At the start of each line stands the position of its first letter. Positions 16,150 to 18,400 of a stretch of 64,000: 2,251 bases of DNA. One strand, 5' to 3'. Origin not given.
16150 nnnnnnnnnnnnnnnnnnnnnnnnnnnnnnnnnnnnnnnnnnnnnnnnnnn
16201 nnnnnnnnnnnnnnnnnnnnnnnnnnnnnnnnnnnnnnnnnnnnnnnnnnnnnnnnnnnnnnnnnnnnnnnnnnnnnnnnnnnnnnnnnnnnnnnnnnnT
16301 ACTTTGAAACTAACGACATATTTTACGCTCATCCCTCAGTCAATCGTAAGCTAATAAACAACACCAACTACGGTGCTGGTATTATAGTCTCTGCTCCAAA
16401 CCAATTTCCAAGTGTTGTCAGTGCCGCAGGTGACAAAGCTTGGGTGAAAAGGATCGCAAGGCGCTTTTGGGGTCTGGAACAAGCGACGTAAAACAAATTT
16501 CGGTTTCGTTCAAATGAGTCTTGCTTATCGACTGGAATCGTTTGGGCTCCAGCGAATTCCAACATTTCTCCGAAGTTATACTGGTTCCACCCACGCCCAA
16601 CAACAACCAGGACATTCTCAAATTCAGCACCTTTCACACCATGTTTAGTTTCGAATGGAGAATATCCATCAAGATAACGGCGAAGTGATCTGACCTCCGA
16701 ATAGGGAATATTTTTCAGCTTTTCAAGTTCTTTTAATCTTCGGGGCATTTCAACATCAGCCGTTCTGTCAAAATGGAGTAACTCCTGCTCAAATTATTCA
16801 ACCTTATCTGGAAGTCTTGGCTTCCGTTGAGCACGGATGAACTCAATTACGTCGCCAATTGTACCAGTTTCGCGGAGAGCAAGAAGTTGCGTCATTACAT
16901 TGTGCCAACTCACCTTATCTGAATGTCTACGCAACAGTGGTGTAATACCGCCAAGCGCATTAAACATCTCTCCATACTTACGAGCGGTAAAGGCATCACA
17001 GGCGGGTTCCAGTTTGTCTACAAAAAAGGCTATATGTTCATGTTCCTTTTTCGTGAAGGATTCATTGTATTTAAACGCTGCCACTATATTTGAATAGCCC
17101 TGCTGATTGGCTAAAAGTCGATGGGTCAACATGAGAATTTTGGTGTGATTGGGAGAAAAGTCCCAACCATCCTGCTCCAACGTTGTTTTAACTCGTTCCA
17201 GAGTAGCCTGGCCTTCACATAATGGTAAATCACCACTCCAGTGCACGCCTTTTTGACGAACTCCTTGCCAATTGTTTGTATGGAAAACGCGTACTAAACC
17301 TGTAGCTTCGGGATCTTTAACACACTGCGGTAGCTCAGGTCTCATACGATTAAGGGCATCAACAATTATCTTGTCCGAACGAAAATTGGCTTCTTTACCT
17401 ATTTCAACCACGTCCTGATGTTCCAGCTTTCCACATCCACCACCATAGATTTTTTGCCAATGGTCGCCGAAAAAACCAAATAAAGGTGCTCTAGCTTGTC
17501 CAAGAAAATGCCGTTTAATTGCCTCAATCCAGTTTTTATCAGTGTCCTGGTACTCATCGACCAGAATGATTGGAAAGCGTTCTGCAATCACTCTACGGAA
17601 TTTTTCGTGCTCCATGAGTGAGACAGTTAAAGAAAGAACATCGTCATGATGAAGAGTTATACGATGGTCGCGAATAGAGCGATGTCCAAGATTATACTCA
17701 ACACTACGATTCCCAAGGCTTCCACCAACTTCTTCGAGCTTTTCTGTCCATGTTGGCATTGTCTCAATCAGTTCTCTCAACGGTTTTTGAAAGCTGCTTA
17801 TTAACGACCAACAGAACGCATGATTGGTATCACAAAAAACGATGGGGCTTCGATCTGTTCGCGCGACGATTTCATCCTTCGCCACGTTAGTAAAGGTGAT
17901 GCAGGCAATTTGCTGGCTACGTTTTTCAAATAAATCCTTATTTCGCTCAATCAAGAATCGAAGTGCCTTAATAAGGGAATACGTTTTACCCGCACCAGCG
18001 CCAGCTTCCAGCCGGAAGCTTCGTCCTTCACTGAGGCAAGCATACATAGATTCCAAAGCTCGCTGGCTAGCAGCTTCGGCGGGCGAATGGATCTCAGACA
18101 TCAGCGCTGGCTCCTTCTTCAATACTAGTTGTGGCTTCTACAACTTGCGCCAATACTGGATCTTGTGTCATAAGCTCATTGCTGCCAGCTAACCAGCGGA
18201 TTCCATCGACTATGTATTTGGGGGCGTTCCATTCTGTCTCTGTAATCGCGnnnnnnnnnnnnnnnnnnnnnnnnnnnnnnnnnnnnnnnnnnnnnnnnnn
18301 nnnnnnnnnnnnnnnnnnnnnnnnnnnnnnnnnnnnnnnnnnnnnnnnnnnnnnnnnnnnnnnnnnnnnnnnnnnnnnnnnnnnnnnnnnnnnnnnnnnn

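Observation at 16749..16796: Single in-frame TAA splits the UvrD-like helicase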

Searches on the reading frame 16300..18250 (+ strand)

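Call 15: search_solved_structures(query=L001:6069-7802:-, max_evalue=0.001, show_alignments=2)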
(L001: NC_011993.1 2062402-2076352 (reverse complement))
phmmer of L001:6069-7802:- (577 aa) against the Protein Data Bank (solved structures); distinct sequences matched with E-value up to 0.001: 6.
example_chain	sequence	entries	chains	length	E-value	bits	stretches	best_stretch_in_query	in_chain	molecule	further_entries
8jqb_E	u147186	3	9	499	1.2e-05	27.2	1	22-219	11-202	Gabija protein GajB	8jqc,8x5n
8iud_A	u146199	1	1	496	1.3e-05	27.1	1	23-219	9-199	Gabija protein GajB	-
8j4t_G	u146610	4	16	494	1.4e-05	27.1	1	23-219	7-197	Gabija protein GajB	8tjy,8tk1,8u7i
8sm3_B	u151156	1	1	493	1.5e-05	27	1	23-219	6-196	Gabija protein GajB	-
1uaa_A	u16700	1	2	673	1.9e-05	26.6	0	102-223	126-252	PROTEIN (ATP-DEPENDENT DNA HELICASE REP.)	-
9dci_A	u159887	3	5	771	0.0009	21.1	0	19-98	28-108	ATP-dependent DNA helicase UvrD1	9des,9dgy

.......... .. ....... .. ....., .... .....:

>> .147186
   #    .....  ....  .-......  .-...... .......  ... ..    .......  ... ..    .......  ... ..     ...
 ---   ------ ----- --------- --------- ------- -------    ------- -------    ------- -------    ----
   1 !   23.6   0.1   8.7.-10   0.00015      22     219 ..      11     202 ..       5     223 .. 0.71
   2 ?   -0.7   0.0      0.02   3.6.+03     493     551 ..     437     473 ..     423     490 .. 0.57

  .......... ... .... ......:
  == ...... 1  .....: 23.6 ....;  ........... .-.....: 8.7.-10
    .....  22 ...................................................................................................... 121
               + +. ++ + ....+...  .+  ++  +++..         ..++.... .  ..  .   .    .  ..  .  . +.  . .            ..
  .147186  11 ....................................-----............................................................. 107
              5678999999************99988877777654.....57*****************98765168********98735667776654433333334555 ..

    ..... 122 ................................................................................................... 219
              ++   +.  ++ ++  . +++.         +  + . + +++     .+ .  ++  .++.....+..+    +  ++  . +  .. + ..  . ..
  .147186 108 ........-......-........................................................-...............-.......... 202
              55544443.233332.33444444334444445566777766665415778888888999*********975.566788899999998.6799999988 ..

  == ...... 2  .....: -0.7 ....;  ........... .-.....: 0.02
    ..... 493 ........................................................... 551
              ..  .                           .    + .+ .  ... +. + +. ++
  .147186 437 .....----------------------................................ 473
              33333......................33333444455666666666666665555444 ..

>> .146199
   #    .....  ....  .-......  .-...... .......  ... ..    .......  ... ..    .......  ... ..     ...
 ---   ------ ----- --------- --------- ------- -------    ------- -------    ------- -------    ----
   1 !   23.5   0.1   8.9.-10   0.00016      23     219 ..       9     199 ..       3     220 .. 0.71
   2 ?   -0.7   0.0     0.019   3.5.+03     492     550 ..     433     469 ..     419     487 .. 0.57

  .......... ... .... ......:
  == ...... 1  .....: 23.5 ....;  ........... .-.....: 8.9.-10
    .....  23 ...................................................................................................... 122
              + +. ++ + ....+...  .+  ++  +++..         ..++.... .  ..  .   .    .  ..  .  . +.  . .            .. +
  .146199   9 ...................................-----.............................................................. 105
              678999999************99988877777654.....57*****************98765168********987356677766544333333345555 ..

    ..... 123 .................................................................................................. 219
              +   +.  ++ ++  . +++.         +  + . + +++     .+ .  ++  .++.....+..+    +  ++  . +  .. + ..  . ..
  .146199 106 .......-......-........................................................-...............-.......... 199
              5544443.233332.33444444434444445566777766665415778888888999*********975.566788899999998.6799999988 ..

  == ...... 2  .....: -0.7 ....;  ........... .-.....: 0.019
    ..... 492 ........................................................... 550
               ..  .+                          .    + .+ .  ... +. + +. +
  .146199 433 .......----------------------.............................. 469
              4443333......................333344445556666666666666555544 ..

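Call 19: profile_search(protein=L001:6069-7802:-)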
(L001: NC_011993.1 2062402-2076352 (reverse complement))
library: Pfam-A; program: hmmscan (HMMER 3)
A. the first sequence (577 residues): domains with independent E <= 10: 8; with E <= 0.001: 4
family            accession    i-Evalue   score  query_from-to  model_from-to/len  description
AAA_19            PF13245.12    4.7e-10    40.2      28-221        13-133/134  AAA domain
UvrD-helicase     PF00580.27    4.8e-09    36.7     150-220       186-254/271  UvrD/REP helicase N-terminal domain
UvrD-helicase     PF00580.27    1.3e-06    28.8      25-103        12-92/271  UvrD/REP helicase N-terminal domain
UvrD_C            PF13361.12    1.5e-06    28.3     344-553       175-348/350  UvrD-like helicase C-terminal domain
DEATH_SH3BP4      PF24094.1        0.25    11.8     327-375        48-95/107  SH3BP4, DEATH domain-like
AAA_11            PF13086.12       0.69    10.1      16-84          7-74/257  AAA domain
UvrD_C_2          PF13538.12       0.82    10.0     526-550        27-51/52  UvrD-like helicase C-terminal domain
UvrD_C_2          PF13538.12        6.5     7.1     485-510         6-31/52  UvrD-like helicase C-terminal domain

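Call 24: search_protein_families(proteins=[L001:6069-7802:-], library=ncbifam)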
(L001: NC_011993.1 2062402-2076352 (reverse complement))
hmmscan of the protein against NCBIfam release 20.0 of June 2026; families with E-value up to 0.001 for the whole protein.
L001:6069-7802:- (577 aa): 10 families
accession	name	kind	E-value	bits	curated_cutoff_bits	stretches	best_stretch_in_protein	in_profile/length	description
TIGR00609.1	recB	equivalog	3.7e-17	61.8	696.05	2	148-220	341-415/1175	exodeoxyribonuclease V subunit beta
TIGR01074.1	rep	equivalog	6e-12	44.6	951.45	2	33-82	21-66/668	DNA helicase Rep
NF008743.0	PRK11773.1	equivalog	2.6e-11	42.6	965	1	164-253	202-296/720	DNA helicase II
NF008276.0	PRK11054.1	equivalog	1.8e-10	40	543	0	160-219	419-473/684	DNA helicase IV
TIGR01073.1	pcrA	equivalog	2.1e-10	39.6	911.2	1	149-251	182-290/725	DNA helicase PcrA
TIGR01075.1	uvrD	equivalog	9.1e-10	37.4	1144.45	0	163-252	196-290/715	DNA helicase II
NF010485.0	PRK13909.1-2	equivalog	3.3e-09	35.5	650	0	29-81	6-53/909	RecB-like helicase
NF008172.0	PRK10919.1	equivalog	2.8e-08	32.5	1168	1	149-224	180-253/673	DNA helicase Rep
NF008128.0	PRK10876.1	equivalog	3.3e-08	31.7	1697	1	146-252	345-459/1181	exodeoxyribonuclease V subunit beta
NF010487.0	PRK13909.1-4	equivalog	0.00053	18.3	759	0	30-82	8-55/924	RecB-like helicase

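Call 27: find_homologous_proteins(query=L001:6069-7802:-, max_evalue=1e-10)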
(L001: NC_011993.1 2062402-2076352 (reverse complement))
Query L001:6069-7802:- (577 aa): 3662 proteins with E <= 1e-10 among 8000 candidates; the best 120 are listed.
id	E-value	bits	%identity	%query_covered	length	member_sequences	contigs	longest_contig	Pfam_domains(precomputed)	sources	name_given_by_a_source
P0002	0.0e+0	1339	100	100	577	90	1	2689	PF13361.13,PF13245.13,PF00580.28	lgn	-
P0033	0.0e+0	1275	95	100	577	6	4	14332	PF13361.13,PF13245.13,PF00580.28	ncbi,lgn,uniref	ncbi:MAG: UvrD-helicase domain-containing protein [Hafnia sp.]|uniref:UvrD-helicase domain-containin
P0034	0.0e+0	1181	87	100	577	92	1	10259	PF13361.13,PF13245.13,PF00580.28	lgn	-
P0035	0.0e+0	1140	85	100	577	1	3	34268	PF13361.13,PF13245.13,PF00580.28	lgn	-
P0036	0.0e+0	1138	84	100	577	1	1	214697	PF13361.13,PF13245.13,PF00580.28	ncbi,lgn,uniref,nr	ncbi:DNA-dependent helicase II [Serratia quinivorans]|uniref:UvrD-helicase domain-containing protein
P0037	0.0e+0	1137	84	100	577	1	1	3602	PF13361.13,PF13245.13,PF00580.28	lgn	-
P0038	0.0e+0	1068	77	100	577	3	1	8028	PF13361.13,PF13245.13,PF00580.28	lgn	-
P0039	0.0e+0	1062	77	100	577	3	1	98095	PF13361.13,PF13245.13,PF00580.28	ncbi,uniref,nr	ncbi:UvrD-helicase domain-containing protein [Cupriavidus taiwanensis]|uniref:UvrD-helicase domain-c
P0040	0.0e+0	1054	77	100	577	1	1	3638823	PF13361.13,PF13245.13,PF00580.28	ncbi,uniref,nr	ncbi:UvrD-helicase domain-containing protein [Cupriavidus neocaledonicus]|uniref:DNA 3'-5' helicase 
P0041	0.0e+0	1053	77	100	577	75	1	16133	PF13361.13,PF13245.13,PF00580.28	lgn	-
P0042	0.0e+0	1053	77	100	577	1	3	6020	PF13361.13,PF13245.13,PF00580.28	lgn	-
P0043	0.0e+0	1051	77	100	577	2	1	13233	PF13361.13,PF13245.13,PF00580.28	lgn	-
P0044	0.0e+0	1050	77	100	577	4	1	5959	PF13361.13,PF13245.13,PF00580.28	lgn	-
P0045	0.0e+0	1046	77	100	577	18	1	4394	PF13361.13,PF13245.13,PF00580.28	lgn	-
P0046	0.0e+0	1042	77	100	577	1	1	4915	PF13361.13,PF13245.13,PF00580.28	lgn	-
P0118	7.1e-261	885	82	80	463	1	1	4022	PF13361.13,PF00580.28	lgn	-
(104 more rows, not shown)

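Call 38: predict_structure(alignment_id=A1)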
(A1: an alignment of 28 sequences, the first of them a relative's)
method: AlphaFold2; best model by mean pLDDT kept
length: 577 residues; sequences in the alignment: 28
mean_pLDDT: 80.3   pTM: 0.57
mean pLDDT of the five models: 80.3, 77.6, 75.3, 68.0, 66.4
residues with pLDDT >= 90: 179; 70-90: 289; 50-70: 58; < 50: 51
segments of 3 or more residues with pLDDT < 50: 1-4, 35-37, 215-223, 327-337, 342-348, 479-490
pLDDT, mean of each block of 10 residues (from residue 1): 55 82 91 61 87 73 87 80 88 90 90 89 83 80 86 88 94 93 79 92 91 53 67 72 86 80 82 93 67 84 93 83 59 45 47 79 90 88 74 87 94 91 89 89 85 84 85 62 36 78 66 89 79 76 88 92 95 94
secondary structure, 60 per line:
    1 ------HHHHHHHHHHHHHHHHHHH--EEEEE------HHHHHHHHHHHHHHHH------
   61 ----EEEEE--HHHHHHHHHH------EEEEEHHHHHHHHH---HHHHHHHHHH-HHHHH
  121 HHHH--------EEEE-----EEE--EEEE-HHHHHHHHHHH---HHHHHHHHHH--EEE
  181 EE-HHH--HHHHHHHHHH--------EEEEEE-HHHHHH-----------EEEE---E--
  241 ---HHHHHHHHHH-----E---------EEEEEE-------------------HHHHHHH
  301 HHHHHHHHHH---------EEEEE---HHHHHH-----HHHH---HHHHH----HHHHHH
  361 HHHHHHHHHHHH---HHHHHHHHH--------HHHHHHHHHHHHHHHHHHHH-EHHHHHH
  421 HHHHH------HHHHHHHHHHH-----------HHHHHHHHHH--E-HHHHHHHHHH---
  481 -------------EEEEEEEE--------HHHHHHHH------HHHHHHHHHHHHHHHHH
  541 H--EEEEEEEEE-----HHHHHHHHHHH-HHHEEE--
elements in order: H7-25 E28-32 H39-54 E65-69 H72-81 E88-92 H93-101 H105-114 H116-124 E133-136 E142-144 E147-150 H152-162 H166-175 E178-182 H189-198 E207-212 H214-219 E231-234 H244-253 E269-274 H294-310 E320-324 H328-333 H339-342 H346-350 H355-372 H376-384 H393-412 H415-425 H432-442 H454-463 H468-477 E494-501 H510-517 H524-541 E544-552 H558-568 E573-575

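Call 40: fold_search(model_id=the predicted structure, library=pdb)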
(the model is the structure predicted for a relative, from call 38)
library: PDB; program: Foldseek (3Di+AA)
matches with E <= 10: 1089; with E <= 0.001: 109
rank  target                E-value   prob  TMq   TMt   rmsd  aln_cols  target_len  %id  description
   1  9dci_A                8.1e-18  1.00  0.44  0.36  13.4       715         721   17  Mycobacterium tuberculosis UvrD1 dimer: apo compact conformation. (released 2025-03-19)
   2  1qhg                  8.2e-16  1.00  0.45  0.42  12.8       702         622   16  STRUCTURE OF DNA HELICASE MUTANT WITH ADPNP (released 1999-07-13)
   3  4c2t_D                3.1e-15  1.00  0.40  0.37  15.5       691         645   15  Crystal structure of full length Deinococcus radiodurans UvrD in complex with DNA (released 2013-10-30)
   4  1uaa_A                5.4e-15  1.00  0.40  0.37  16.7       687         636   16  E. COLI REP HELICASE/DNA COMPLEX (released 1998-07-09)
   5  1pjr                  5.7e-15  1.00  0.46  0.43  12.4       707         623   16  STRUCTURE OF DNA HELICASE (released 1997-12-03)
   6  2is1_A                5.7e-15  1.00  0.45  0.40  15.2       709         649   14  Crystal structure of UvrD-DNA-SO4 complex (released 2007-01-09)
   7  1uaa_B                7.4e-15  1.00  0.44  0.41  13.3       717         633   16  E. COLI REP HELICASE/DNA COMPLEX (released 1998-07-09)
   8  3lfu                  8.7e-15  1.00  0.44  0.41  13.2       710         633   15  Crystal Structure of E. coli UvrD (released 2011-02-02)
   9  3pjr_A                1.0e-14  1.00  0.43  0.39  15.1       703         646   16  HELICASE SUBSTRATE COMPLEX (released 1999-04-08)
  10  4c30_I                2.2e-14  1.00  0.46  0.43  15.2       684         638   15  Crystal structure of Deinococcus radiodurans UvrD in complex with DNA, form 2 (released 2013-10-30)
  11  4c30_F                2.5e-14  1.00  0.38  0.35  15.6       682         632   15  Crystal structure of Deinococcus radiodurans UvrD in complex with DNA, form 2 (released 2013-10-30)
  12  2is6_B                3.5e-14  1.00  0.40  0.37  15.3       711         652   15  Crystal structure of UvrD-DNA-ADPMgF3 ternary complex (released 2007-01-09)
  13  2is4_B                5.1e-14  1.00  0.42  0.39  14.8       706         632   16  Crystal structure of UvrD-DNA-ADPNP ternary complex (released 2007-01-09)
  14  4c2t_A                5.1e-14  1.00  0.37  0.33  15.7       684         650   15  Crystal structure of full length Deinococcus radiodurans UvrD in complex with DNA (released 2013-10-30)
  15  4c30_D                5.7e-14  1.00  0.43  0.39  14.8       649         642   15  Crystal structure of Deinococcus radiodurans UvrD in complex with DNA, form 2 (released 2013-10-30)
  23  8sm3_B                1.9e-12  1.00  0.35  0.40  12.6       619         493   15  Structure of Bacillus cereus VD045 Gabija GajA-GajB Complex (released 2023-11-22)
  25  8jqb_E                9.3e-12  1.00  0.34  0.37  14.0       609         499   17  Structure of Gabija GajA-GajB 4:4 Complex (released 2024-02-28)
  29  8iud                  5.8e-11  1.00  0.31  0.35  13.3       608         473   15  Crystal Structure of bacterial defense protein GajB (released 2024-01-31)
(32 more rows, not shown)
